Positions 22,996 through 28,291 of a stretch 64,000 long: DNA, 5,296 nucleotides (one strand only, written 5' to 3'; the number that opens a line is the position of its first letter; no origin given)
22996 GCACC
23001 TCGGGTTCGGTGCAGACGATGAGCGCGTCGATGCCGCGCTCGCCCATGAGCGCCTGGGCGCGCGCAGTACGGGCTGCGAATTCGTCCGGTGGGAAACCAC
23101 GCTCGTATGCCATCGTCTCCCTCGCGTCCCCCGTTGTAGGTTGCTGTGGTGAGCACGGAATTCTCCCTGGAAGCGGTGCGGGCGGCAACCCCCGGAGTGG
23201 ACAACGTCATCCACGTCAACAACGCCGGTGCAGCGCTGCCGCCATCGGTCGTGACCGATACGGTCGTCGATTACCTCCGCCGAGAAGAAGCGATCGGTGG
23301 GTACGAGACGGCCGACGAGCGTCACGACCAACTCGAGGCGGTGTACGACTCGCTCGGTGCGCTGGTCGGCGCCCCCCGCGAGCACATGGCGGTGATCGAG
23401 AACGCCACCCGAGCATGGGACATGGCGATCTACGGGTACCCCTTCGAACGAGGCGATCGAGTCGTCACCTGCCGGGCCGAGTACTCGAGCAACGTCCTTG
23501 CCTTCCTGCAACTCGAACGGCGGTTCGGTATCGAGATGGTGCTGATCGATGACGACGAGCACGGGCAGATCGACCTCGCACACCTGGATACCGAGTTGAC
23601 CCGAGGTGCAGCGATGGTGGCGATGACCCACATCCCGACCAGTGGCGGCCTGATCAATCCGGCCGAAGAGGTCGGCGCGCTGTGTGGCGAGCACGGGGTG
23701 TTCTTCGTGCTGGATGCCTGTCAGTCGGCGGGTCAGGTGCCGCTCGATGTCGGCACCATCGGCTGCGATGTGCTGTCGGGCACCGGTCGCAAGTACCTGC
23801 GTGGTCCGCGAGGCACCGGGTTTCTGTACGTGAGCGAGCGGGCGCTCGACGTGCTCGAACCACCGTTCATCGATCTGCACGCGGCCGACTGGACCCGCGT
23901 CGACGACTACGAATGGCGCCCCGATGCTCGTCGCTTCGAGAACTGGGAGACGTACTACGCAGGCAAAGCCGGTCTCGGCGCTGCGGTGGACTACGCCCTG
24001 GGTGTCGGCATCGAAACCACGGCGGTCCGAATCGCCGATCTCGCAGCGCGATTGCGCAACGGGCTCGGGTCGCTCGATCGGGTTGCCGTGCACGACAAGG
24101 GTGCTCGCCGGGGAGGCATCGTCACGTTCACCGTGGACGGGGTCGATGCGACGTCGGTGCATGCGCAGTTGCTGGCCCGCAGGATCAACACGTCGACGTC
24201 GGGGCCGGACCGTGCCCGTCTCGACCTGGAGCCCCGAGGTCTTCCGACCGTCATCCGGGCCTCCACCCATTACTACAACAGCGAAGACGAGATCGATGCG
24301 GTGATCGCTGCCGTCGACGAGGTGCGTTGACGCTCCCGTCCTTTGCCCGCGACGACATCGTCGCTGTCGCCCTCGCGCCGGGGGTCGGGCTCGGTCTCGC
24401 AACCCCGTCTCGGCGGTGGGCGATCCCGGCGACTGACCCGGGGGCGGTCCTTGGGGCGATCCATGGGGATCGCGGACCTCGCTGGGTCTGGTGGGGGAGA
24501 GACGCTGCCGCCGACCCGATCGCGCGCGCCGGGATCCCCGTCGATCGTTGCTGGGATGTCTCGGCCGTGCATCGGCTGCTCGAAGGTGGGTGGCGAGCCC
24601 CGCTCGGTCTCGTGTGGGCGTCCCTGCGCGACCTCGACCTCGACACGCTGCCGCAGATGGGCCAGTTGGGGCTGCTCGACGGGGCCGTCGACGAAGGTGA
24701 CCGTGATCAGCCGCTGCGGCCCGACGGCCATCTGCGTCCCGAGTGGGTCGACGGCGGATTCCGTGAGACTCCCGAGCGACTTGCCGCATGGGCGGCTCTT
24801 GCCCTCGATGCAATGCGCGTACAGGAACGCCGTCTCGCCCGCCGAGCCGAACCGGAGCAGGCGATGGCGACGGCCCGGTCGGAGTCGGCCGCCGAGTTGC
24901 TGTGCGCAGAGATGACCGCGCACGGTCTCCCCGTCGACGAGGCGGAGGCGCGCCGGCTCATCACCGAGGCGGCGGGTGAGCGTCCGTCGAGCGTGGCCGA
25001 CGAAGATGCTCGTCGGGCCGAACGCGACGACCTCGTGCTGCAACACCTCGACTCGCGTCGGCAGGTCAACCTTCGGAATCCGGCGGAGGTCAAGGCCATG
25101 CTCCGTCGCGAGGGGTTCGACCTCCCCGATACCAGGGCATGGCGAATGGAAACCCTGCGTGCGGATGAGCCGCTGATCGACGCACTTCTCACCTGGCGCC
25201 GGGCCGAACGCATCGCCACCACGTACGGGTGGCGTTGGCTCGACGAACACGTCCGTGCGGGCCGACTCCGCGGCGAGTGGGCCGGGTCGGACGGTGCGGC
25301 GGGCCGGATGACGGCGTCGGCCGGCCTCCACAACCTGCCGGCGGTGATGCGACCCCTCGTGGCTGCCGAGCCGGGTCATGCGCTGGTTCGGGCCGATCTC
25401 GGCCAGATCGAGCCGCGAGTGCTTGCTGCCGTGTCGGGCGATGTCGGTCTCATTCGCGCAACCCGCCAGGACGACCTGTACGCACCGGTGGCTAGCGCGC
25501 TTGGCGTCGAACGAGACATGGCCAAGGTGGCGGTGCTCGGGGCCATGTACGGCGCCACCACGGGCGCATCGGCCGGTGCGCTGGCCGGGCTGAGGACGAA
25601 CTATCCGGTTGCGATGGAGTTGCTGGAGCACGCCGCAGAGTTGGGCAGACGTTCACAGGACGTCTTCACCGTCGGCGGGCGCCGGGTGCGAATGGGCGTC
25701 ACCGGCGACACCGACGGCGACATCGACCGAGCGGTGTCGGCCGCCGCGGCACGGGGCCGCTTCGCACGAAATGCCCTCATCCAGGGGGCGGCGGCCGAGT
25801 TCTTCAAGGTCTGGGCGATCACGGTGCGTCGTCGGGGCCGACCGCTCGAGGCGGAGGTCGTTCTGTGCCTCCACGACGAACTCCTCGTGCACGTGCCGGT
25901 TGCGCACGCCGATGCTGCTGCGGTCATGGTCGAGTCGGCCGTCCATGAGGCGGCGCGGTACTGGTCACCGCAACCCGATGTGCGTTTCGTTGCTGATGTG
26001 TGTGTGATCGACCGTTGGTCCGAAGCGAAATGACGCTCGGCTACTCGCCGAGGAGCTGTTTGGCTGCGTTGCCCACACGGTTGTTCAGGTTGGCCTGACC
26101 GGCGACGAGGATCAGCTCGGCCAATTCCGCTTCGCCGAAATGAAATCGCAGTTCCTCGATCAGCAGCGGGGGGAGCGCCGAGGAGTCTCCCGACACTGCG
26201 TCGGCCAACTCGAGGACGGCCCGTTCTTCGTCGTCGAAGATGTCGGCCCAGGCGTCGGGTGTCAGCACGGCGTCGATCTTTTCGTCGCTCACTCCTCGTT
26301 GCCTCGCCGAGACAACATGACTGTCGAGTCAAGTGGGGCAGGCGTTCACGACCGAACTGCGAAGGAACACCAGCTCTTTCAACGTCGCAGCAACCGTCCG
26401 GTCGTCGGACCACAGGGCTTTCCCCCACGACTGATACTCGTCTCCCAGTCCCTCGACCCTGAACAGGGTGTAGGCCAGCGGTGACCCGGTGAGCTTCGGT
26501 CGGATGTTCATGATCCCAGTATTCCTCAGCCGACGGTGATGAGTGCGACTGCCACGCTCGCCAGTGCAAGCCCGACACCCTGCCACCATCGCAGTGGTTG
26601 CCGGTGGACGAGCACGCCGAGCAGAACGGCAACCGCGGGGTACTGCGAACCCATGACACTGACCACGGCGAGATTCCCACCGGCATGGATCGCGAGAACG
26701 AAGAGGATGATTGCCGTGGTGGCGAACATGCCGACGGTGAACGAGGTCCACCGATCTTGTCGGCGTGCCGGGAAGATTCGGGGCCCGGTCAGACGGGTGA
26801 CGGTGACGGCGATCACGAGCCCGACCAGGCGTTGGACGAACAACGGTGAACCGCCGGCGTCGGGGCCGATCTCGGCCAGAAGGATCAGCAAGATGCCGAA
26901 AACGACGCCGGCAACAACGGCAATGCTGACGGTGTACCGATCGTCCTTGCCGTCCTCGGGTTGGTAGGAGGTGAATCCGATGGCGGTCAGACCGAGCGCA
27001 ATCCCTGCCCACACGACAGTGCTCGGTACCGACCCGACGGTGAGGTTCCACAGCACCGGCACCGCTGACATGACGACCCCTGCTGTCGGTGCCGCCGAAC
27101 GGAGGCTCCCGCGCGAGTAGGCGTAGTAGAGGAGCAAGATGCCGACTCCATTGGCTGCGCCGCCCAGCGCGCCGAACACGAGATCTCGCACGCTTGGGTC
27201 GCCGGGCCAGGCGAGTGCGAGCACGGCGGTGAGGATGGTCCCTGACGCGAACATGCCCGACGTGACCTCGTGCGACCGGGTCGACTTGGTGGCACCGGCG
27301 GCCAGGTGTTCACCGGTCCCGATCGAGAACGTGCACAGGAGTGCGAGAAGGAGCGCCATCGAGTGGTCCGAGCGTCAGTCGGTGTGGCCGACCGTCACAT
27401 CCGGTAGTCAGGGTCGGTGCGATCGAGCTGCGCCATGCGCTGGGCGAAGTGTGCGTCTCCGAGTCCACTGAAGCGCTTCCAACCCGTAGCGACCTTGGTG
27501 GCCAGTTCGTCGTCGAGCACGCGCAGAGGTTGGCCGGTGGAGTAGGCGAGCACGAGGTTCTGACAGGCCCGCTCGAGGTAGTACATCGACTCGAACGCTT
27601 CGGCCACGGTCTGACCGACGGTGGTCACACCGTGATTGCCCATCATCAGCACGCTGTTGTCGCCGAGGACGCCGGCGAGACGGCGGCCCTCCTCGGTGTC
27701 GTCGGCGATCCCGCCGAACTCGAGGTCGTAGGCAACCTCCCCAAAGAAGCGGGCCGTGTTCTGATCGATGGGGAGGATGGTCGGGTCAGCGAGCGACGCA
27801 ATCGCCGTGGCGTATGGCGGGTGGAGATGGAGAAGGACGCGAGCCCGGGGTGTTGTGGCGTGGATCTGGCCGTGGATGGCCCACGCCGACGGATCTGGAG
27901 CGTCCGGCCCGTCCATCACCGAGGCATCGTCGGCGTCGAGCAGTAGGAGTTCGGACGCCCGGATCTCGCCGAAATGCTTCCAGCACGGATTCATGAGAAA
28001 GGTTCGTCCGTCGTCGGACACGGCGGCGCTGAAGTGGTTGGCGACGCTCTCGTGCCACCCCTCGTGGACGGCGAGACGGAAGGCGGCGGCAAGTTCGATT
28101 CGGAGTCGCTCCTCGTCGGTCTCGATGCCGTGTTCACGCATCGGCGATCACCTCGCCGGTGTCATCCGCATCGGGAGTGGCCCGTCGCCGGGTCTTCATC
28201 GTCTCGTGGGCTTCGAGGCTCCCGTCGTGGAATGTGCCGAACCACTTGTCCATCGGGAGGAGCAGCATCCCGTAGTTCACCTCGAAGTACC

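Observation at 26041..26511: Candidate selenoprotein: AhpD-like gene with UGA at the second redox position of its CxxC motif, plus a downstream stem-loop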

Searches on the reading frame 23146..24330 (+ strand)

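Call 48: search_protein_families(library=pfam, proteins=[window:23146-24330:+], max_evalue=0.001)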
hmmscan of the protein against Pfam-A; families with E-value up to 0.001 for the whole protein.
window:23146-24330:+ (394 aa): 2 families
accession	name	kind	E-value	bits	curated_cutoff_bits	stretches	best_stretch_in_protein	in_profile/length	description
PF00266.25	Aminotran_5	-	2e-55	188.7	21.5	1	25-386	4-371/371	Aminotransferase class-V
PF01041.23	DegT_DnrJ_EryC1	-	2.2e-08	34.2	19.8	1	70-206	33-163/360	DegT/DnrJ/EryC1/StrS aminotransferase family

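Call 67: search_protein_families(library=ncbifam, proteins=[window:23146-24330:+], max_evalue=0.00001)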
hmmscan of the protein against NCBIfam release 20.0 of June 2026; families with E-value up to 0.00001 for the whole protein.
window:23146-24330:+ (394 aa): 22 families
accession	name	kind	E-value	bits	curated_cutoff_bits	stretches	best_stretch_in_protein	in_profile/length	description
TIGR01979.1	sufS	subfamily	1.7e-49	168.8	475.1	1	19-394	17-399/403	SufS family cysteine desulfurase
TIGR04343.1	egtE_PLP_lyase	equivalog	3.8e-49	167.4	400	1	11-391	5-369/370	ergothioneine biosynthesis PLP-dependent enzyme EgtE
TIGR01977.1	am_tr_V_EF2568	hypoth_equivalog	5.8e-39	134.2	377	1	24-393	3-376/376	cysteine desulfurase family protein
NF041166.1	f2_encap_cargo1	exception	1.6e-33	116.7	800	1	21-392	246-622/623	family 2A encapsulin nanocompartment cargo protein cysteine desulfurase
NF006791.0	PRK09295.1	equivalog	3e-28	99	661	1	21-392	24-400/406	cysteine desulfurase SufS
TIGR01976.1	am_tr_V_VC1184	hypoth_equivalog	1.9e-25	90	352.35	1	6-390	1-401/401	cysteine desulfurase-like protein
NF010611.0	PRK14012.1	equivalog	7.4e-25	87.7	548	1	38-232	23-223/406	IscS subfamily cysteine desulfurase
NF040779.1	Sec_lyase_SclA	exception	5.3e-24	84.8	525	1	34-393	14-376/378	selenocysteine lyase SclA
TIGR03402.1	FeS_nifS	equivalog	5.9e-24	84.5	530.75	1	40-230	19-211/379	cysteine desulfurase NifS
TIGR02006.1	IscS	equivalog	5.5e-22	78.3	643.2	1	62-232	48-219/402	IscS subfamily cysteine desulfurase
NF008126.0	PRK10874.1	equivalog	1.8e-21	76.8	607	1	5-392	3-394/401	cysteine desulfurase CsdA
TIGR03392.1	FeS_syn_CsdA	equivalog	3.6e-20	72.5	493.6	1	11-392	6-391/398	cysteine desulfurase CsdA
TIGR03235.1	DNA_S_dndA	equivalog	3.4e-18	66.1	480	1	38-233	16-216/353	cysteine desulfurase DndA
TIGR03403.1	nifS_epsilon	equivalog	8.4e-18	64.3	587.7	1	104-231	91-216/382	NifS family cysteine desulfurase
NF002806.0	PRK02948.1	subfamily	9.4e-16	57.8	304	1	101-230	86-213/381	IscS subfamily cysteine desulfurase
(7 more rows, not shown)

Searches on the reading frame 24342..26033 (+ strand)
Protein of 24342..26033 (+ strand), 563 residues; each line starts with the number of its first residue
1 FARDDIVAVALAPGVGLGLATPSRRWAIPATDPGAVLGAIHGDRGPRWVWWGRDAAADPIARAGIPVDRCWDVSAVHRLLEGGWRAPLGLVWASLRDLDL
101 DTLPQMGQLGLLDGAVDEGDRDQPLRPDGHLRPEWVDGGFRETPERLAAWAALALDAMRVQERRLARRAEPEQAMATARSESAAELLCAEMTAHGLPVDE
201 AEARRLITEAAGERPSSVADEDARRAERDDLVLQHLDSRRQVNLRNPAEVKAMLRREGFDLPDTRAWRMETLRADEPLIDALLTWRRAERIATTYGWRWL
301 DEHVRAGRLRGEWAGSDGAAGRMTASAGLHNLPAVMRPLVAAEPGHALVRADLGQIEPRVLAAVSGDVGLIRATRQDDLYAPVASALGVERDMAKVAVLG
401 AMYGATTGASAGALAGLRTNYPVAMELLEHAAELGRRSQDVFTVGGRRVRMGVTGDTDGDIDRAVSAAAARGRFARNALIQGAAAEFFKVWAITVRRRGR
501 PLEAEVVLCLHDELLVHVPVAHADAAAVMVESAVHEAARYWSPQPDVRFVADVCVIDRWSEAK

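Call 48: search_protein_families(library=pfam, proteins=[window:24342-26033:+], max_evalue=0.001)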
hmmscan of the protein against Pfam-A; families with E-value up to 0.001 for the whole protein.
window:24342-26033:+ (563 aa): 1 family
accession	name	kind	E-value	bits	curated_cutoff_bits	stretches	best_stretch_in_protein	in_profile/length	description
PF00476.26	DNA_pol_A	-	1.4e-28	100.4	34.3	1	262-560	58-380/381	DNA polymerase family A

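Call 67: search_protein_families(library=ncbifam, proteins=[window:24342-26033:+], max_evalue=0.00001)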
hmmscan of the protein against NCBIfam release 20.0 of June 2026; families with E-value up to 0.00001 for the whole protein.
window:24342-26033:+ (563 aa): 5 families
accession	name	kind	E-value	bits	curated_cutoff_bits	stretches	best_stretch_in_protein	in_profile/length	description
NF011538.0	PRK14975.1-1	equivalog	1.4e-92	311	389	1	36-563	38-557/557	bifunctional 3'-5' exonuclease/DNA polymerase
NF011539.0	PRK14975.1-3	equivalog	1.9e-32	112.4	640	1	169-561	220-627/628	bifunctional 3'-5' exonuclease/DNA polymerase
NF004397.1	PRK05755.1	equivalog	3.3e-25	88.8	720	1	262-563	568-889/889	DNA polymerase I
TIGR00593.1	pola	equivalog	9.7e-21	73.9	600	1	265-540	571-872/890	DNA polymerase I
NF011540.0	PRK14975.1-4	equivalog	5.5e-15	54.9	601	1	238-561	235-575/576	bifunctional 3'-5' exonuclease/DNA polymerase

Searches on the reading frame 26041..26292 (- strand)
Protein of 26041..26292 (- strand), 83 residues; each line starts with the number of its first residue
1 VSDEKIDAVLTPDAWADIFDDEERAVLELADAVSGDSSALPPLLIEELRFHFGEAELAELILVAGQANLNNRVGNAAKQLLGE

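Call 11: find_encoding_contigs(protein=window:26041-26292:-, flank=10000, max_places=6)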
Protein window:26041-26292:- (83 aa): 3 contigs read that carry it; 3 places shown.
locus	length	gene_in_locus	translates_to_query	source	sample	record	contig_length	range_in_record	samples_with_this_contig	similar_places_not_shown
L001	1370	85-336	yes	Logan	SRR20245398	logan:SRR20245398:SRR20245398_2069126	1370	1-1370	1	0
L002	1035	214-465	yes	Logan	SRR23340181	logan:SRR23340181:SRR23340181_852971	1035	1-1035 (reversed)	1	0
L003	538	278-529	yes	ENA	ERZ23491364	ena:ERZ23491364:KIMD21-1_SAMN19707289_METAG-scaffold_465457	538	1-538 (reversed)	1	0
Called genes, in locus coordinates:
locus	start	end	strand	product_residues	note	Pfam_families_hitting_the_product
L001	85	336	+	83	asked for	-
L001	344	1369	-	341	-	?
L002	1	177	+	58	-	?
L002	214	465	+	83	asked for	-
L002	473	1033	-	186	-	?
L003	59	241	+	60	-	-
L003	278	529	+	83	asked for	-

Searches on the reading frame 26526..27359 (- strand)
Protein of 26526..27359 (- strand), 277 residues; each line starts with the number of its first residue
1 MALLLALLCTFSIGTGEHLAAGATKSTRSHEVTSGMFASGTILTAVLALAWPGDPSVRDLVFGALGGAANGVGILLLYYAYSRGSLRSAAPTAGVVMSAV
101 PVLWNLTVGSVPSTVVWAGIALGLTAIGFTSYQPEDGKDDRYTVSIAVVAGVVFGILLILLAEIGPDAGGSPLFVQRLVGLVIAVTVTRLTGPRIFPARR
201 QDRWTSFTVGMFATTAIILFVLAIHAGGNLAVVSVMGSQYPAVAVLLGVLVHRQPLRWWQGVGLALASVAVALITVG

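Call 48: search_protein_families(library=pfam, proteins=[window:26526-27359:-], max_evalue=0.001)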
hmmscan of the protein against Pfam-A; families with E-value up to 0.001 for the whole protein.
window:26526-27359:- (277 aa): 1 family
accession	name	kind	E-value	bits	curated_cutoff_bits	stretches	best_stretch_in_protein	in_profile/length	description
PF00892.27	EamA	-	8.1e-10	39.5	28.2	1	146-275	6-134/135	EamA-like transporter family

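Call 67: search_protein_families(library=ncbifam, proteins=[window:26526-27359:-], max_evalue=0.00001)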
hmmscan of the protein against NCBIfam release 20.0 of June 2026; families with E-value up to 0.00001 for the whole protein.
window:26526-27359:- (277 aa): 0 families

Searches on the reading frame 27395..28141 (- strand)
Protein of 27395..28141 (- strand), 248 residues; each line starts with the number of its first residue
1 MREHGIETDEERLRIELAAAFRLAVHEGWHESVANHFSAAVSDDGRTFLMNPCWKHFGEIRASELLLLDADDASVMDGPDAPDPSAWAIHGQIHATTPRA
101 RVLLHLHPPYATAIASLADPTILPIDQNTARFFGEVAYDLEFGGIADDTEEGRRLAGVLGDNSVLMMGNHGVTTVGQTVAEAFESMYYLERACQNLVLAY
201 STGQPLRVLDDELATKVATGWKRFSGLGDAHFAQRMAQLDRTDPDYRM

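Call 48: search_protein_families(library=pfam, proteins=[window:27395-28141:-], max_evalue=0.001)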
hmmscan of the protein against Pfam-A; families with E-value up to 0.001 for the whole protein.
window:27395-28141:- (248 aa): 1 family
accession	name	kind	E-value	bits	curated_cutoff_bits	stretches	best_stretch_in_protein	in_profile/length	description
PF00596.27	Aldolase_II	-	9.2e-43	146.7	22.2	1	16-195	2-181/183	Class II Aldolase and Adducin N-terminal domain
